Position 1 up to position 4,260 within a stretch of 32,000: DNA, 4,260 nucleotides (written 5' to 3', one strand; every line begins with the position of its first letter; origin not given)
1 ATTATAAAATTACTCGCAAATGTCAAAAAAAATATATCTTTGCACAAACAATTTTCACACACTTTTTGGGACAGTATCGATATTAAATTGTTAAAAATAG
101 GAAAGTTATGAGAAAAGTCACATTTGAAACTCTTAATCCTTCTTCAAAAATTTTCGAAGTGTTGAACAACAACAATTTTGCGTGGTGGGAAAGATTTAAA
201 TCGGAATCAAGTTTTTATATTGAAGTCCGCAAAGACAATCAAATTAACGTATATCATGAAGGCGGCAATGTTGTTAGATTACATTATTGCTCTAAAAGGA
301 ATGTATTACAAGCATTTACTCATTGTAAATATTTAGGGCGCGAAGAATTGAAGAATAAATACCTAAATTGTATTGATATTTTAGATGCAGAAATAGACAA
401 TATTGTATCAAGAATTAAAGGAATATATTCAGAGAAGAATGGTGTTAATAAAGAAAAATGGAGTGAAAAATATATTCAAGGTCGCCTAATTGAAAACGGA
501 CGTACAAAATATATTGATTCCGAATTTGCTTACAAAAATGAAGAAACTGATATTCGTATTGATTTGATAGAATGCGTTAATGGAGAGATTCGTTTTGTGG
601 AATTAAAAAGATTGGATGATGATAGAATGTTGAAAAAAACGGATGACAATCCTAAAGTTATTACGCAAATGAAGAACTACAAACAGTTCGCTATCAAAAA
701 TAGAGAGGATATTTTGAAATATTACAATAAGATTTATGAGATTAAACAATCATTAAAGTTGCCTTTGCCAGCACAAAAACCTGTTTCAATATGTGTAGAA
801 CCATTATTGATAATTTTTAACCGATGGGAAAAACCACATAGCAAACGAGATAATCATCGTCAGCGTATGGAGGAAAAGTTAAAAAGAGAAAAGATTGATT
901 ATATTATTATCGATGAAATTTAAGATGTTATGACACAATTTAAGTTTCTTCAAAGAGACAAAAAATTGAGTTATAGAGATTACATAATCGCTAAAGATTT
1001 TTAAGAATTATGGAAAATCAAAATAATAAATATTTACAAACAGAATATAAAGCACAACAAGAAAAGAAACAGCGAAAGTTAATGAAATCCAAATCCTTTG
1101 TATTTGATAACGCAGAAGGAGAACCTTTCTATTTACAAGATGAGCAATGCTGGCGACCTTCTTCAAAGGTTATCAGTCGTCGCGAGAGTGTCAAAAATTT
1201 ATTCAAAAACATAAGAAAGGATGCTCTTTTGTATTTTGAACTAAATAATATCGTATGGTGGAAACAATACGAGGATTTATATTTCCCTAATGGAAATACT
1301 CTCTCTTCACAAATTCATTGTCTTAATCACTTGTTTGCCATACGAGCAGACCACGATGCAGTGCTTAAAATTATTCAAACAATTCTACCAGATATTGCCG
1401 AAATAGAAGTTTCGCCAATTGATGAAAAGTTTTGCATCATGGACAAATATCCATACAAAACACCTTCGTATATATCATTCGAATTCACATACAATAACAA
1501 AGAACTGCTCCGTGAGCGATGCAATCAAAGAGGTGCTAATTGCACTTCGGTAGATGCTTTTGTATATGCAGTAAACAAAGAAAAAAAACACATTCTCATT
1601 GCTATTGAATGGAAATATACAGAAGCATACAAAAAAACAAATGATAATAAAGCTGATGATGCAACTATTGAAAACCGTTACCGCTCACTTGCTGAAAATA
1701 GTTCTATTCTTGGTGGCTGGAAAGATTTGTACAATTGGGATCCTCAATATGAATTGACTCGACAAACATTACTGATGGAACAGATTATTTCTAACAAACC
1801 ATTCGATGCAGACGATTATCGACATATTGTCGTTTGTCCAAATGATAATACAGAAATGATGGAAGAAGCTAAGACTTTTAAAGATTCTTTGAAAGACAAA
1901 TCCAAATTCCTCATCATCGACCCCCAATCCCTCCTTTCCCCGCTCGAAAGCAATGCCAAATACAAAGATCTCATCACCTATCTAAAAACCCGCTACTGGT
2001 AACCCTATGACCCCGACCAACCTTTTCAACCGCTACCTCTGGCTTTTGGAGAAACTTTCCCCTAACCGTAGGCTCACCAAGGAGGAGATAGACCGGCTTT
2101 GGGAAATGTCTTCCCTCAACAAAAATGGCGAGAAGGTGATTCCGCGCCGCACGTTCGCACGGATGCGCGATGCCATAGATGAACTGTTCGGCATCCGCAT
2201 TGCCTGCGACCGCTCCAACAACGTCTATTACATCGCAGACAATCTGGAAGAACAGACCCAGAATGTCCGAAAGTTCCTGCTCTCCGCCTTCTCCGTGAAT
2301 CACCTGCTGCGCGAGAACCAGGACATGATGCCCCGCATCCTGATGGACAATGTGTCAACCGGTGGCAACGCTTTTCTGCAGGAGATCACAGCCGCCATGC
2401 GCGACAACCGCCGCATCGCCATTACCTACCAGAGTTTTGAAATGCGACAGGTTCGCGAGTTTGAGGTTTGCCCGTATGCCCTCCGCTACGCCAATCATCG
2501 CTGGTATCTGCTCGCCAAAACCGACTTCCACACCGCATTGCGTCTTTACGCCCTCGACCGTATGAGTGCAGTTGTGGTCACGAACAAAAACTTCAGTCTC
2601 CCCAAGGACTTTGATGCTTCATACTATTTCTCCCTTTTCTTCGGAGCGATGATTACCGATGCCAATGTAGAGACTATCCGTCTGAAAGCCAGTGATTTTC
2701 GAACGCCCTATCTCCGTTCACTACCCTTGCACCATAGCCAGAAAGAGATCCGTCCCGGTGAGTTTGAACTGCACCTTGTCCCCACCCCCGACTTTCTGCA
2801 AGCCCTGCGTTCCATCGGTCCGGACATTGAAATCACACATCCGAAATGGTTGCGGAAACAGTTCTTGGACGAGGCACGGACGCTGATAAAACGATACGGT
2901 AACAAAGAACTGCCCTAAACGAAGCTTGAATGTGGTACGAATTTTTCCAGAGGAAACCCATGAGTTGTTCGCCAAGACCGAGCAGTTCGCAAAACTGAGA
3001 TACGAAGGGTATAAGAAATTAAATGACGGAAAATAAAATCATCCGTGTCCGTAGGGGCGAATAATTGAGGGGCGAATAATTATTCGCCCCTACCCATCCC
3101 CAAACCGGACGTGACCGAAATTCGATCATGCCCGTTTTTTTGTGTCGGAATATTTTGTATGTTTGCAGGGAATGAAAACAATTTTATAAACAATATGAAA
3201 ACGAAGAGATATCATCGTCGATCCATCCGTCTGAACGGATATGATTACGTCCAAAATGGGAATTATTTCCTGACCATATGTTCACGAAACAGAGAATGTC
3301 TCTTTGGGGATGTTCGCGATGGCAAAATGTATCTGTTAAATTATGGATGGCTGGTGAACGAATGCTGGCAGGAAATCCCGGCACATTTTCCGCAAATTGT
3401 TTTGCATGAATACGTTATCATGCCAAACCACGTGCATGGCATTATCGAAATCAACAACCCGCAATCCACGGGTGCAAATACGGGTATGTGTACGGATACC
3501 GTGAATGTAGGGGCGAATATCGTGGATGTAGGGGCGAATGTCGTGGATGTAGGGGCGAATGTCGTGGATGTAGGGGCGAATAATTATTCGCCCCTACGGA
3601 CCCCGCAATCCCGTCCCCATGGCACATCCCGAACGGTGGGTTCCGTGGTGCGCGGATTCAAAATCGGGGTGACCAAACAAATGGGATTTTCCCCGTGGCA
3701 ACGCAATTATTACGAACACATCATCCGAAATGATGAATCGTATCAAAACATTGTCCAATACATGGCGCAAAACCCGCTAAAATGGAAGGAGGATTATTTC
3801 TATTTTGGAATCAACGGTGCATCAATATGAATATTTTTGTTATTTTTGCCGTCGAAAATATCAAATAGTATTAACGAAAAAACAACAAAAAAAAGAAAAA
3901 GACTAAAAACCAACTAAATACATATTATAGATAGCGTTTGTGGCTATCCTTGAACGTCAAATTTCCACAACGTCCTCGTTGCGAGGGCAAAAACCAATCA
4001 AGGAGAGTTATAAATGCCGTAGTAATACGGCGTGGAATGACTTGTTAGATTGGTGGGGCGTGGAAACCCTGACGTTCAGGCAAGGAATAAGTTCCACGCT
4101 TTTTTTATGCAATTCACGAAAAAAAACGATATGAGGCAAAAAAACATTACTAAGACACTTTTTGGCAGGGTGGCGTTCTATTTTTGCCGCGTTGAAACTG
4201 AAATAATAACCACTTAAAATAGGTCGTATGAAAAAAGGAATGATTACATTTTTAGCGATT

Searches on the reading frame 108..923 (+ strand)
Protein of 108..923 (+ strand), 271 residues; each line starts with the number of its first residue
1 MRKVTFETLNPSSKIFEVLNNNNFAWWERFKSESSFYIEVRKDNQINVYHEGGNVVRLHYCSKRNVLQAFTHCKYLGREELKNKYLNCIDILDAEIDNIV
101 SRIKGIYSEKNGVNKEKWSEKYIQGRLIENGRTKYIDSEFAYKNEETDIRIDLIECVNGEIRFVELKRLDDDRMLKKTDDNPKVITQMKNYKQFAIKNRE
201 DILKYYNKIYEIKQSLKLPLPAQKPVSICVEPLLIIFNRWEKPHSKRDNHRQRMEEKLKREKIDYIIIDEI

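Call 8: search_protein_families(library=pfam, proteins=[window:108-923:+], max_evalue=0.01)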
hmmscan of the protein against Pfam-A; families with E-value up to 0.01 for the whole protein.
window:108-923:+ (271 aa): 1 family
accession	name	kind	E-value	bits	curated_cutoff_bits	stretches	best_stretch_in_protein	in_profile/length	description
PF24625.1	DUF7626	-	0.0083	16.3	27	0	116-135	15-34/55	Domain of unknown function (DUF7626)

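Call 38: search_protein_families(library=ncbifam, proteins=[window:108-923:+], max_evalue=0.01)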
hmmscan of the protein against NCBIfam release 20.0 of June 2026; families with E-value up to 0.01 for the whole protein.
window:108-923:+ (271 aa): 0 families

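Call 52: search_protein_families(library=padloc, proteins=[window:108-923:+], max_evalue=0.001)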
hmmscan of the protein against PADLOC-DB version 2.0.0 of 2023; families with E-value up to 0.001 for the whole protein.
window:108-923:+ (271 aa): 0 families

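Call 54: find_encoding_contigs(protein=window:108-923:+, flank=10000, max_places=4)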
Protein window:108-923:+ (271 aa): 1 contig read that carries it; 1 place shown.
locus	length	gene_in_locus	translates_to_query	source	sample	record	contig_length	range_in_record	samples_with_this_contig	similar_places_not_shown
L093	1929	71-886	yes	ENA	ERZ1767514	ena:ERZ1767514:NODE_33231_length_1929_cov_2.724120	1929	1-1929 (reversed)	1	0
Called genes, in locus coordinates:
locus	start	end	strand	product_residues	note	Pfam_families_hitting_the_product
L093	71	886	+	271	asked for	-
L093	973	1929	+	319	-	?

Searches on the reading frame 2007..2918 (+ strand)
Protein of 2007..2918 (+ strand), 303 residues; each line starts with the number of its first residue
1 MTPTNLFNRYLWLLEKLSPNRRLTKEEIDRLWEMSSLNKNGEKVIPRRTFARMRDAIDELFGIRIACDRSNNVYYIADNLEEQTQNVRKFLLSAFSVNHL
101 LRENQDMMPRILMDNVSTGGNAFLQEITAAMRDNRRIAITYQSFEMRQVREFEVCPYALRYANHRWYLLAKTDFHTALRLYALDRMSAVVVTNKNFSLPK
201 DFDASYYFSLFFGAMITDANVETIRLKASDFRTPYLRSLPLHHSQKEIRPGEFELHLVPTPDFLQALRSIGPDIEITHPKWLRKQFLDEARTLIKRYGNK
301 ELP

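Call 8: search_protein_families(library=pfam, proteins=[window:2007-2918:+], max_evalue=0.01)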
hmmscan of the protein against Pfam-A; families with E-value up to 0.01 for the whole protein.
window:2007-2918:+ (303 aa): 2 families
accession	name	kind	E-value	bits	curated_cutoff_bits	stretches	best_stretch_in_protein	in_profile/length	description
PF13280.12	WYL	-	1.9e-16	60.2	21.8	1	123-190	2-69/70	WYL domain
PF25583.1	WCX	-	4.5e-06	27.4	23.9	1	222-293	3-75/76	WCX domain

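Call 38: search_protein_families(library=ncbifam, proteins=[window:2007-2918:+], max_evalue=0.01)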
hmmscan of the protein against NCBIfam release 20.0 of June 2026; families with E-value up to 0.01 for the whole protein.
window:2007-2918:+ (303 aa): 0 families

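Call 52: search_protein_families(library=padloc, proteins=[window:2007-2918:+], max_evalue=0.001)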
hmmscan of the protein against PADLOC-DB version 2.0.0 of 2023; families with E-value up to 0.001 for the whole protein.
window:2007-2918:+ (303 aa): 5 families
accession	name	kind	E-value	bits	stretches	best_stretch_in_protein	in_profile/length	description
PDLC01652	WYL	-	1.9e-28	97.8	1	121-293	17-161/162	"CAS-I,CAS-II,CAS-III,CAS-IV,CAS-V,CAS-VI; associated_signaling"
PDLC01766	Cas3c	-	2.9e-17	60.2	1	120-301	133-320/1009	-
PDLC01457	WYL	-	2.3e-13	48.2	1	114-279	114-226/229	"CAS-I,CAS-II,CAS-III,CAS-IV,CAS-V,CAS-VI; associated_signaling"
PDLC01484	WYL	-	3.1e-05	21.3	0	21-193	126-286/437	"CAS-I,CAS-II,CAS-III,CAS-IV,CAS-V,CAS-VI; associated_signaling"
PDLC01510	WYL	-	3.1e-05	21.3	0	21-193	126-286/437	"CAS-I,CAS-II,CAS-III,CAS-IV,CAS-V,CAS-VI; associated_signaling"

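Call 73: find_homologous_proteins(query=window:2007-2918:+, max_evalue=1e-20)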
Query window:2007-2918:+ (303 aa): 3259 proteins with E <= 1e-20 among 4247 candidates; the best 120 are listed.
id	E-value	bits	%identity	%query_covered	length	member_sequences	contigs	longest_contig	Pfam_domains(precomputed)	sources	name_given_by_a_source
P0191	2.5e-197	672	98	100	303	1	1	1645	PF13280.13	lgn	-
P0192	2.5e-197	672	98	100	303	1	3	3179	PF13280.13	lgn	-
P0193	1.3e-196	670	98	100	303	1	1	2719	PF13280.13,PF25583.2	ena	-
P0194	2.4e-195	666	97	100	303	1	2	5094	PF13280.13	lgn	-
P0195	1.1e-194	664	97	100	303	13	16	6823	PF13280.13,PF25583.2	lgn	-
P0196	8.1e-194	661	96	100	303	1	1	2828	PF13280.13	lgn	-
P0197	2.3e-193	659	96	100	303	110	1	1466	PF13280.13,PF25583.2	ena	-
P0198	5.4e-181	619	89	100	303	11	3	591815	PF13280.13,PF25583.2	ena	-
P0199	3.5e-179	613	89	100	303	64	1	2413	PF13280.13,PF25583.2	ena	-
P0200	6.7e-175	599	87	100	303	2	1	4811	PF13280.13,PF25583.2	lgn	-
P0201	1.9e-173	594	87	100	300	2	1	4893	PF13280.13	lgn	-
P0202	3.6e-172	590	85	100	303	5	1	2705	PF13280.13,PF25583.2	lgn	-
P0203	1.6e-171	587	85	100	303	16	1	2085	PF13280.13,PF25583.2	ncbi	-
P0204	8.7e-171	585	86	100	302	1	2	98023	PF13280.13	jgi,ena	-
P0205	1.3e-170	584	84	100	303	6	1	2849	PF13280.13,PF25583.2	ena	-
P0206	1.4e-170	584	85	100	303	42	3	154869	PF13280.13,PF25583.2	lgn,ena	-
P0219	1.5e-123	430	66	99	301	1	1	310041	PF13280.13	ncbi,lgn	-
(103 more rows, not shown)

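Call 74: find_encoding_contigs(protein=P0198, flank=5000, max_places=2)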
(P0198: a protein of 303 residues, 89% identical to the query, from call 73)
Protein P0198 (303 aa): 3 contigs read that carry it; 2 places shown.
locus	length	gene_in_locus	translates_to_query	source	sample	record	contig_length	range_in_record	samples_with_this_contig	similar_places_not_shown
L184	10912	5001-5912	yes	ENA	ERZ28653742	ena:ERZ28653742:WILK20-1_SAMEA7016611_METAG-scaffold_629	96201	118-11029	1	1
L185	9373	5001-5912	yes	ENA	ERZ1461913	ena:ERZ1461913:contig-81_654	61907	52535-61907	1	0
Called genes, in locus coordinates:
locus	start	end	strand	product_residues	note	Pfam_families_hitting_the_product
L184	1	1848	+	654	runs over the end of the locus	?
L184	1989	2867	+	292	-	PF02498:Bro-N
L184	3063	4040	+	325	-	PF18143:HAD_SAK_2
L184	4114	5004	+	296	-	PF20796:PDDEXK_13, PF22558:REase-ARP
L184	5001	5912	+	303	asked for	PF13280:WYL, PF25583:WCX (weak)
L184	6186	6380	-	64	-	-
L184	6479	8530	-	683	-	-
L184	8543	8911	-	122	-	-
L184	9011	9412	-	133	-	PF19480:DUF6016, PF07883:Cupin_2 (weak)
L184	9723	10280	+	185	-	-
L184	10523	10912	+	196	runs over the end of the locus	PF13749:HATPase_c_4, PF21247:Fic-like_C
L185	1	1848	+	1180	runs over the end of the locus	PF01855:POR_N, PF17147:PFOR_II, PF01558:POR, PF10371:EKR, PF12838:Fer4_7, PF13183:Fer4_8, PF13484:Fer4_16, PF02775:TPP_enzyme_C, +3 more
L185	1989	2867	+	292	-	PF02498:Bro-N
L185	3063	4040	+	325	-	PF18143:HAD_SAK_2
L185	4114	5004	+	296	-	PF20796:PDDEXK_13, PF22558:REase-ARP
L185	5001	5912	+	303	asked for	PF13280:WYL, PF25583:WCX (weak)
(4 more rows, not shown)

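Call 75: find_encoding_contigs(protein=P0206, flank=5000, max_places=2)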
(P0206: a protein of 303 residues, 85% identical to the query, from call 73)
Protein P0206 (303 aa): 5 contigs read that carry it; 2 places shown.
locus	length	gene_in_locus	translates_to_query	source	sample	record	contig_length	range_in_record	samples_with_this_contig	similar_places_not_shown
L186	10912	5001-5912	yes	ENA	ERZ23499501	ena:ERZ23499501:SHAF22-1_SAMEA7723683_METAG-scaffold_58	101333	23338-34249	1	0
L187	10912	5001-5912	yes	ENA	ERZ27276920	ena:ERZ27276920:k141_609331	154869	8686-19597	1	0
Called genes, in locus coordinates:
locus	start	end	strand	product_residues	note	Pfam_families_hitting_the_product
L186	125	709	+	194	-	PF19652:DUF6155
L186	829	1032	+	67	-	-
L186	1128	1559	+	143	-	PF18762:Kinase-PolyVal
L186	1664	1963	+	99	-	PF01909:NTP_transf_2, PF18765:Polbeta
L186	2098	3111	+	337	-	PF18143:HAD_SAK_2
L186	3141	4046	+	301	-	-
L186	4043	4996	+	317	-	PF22558:REase-ARP, PF20796:PDDEXK_13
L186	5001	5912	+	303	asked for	PF13280:WYL, PF25583:WCX (weak)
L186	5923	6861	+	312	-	PF06966:DUF1295, PF02544:Steroid_dh (weak)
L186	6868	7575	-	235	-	PF00117:GATase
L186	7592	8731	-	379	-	PF13173:AAA_14, PF13635:DUF4143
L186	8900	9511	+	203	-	-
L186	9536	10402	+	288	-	-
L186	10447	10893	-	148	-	PF00578:AhpC-TSA, PF08534:Redoxin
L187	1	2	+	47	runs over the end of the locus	-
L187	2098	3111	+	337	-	PF18143:HAD_SAK_2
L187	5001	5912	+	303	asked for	PF13280:WYL, PF25583:WCX (weak)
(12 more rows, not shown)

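Call 76: find_encoding_contigs(protein=P0219, flank=5000, max_places=2)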
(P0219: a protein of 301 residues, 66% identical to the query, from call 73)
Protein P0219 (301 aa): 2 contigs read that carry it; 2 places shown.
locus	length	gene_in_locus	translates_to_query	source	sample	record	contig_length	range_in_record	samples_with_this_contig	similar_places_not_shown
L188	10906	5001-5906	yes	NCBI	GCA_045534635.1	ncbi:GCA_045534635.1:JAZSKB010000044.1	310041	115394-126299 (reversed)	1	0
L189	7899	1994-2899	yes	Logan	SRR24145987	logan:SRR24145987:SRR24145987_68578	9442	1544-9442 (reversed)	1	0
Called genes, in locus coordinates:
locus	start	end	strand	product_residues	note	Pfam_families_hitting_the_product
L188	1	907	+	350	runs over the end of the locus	PF01073:3Beta_HSD, PF01370:Epimerase, PF02719:Polysacc_synt_2, PF04321:RmlD_sub_bind, PF07993:NAD_binding_4, PF16363:GDP_Man_Dehyd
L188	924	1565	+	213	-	-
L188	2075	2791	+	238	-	PF18143:HAD_SAK_2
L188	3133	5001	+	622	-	PF22558:REase-ARP, PF20796:PDDEXK_13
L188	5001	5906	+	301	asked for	PF13280:WYL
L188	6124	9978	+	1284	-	PF02811:PHP, PF07733:DNA_pol3_alpha, PF17657:DNA_pol3_finger, PF14579:HHH_6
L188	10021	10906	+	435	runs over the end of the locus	PF00275:EPSP_synthase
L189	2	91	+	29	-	?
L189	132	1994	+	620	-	PF22558:REase-ARP, PF20796:PDDEXK_13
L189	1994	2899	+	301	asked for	PF13280:WYL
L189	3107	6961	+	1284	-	PF02811:PHP, PF07733:DNA_pol3_alpha, PF17657:DNA_pol3_finger, PF14579:HHH_6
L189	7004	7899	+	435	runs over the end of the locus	PF00275:EPSP_synthase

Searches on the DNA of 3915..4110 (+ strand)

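Call 17: search_dna_similar(query=window:3915-4110:+, collection=plasmids, mode=distant, max_evalue=0.001)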
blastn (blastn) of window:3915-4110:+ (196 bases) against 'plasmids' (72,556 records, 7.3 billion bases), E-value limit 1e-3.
No match.

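Call 18: search_dna_similar(query=window:3915-4110:+, collection=phages, mode=distant, max_evalue=0.001)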
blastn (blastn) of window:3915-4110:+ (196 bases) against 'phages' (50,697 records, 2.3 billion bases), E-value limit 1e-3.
No match.
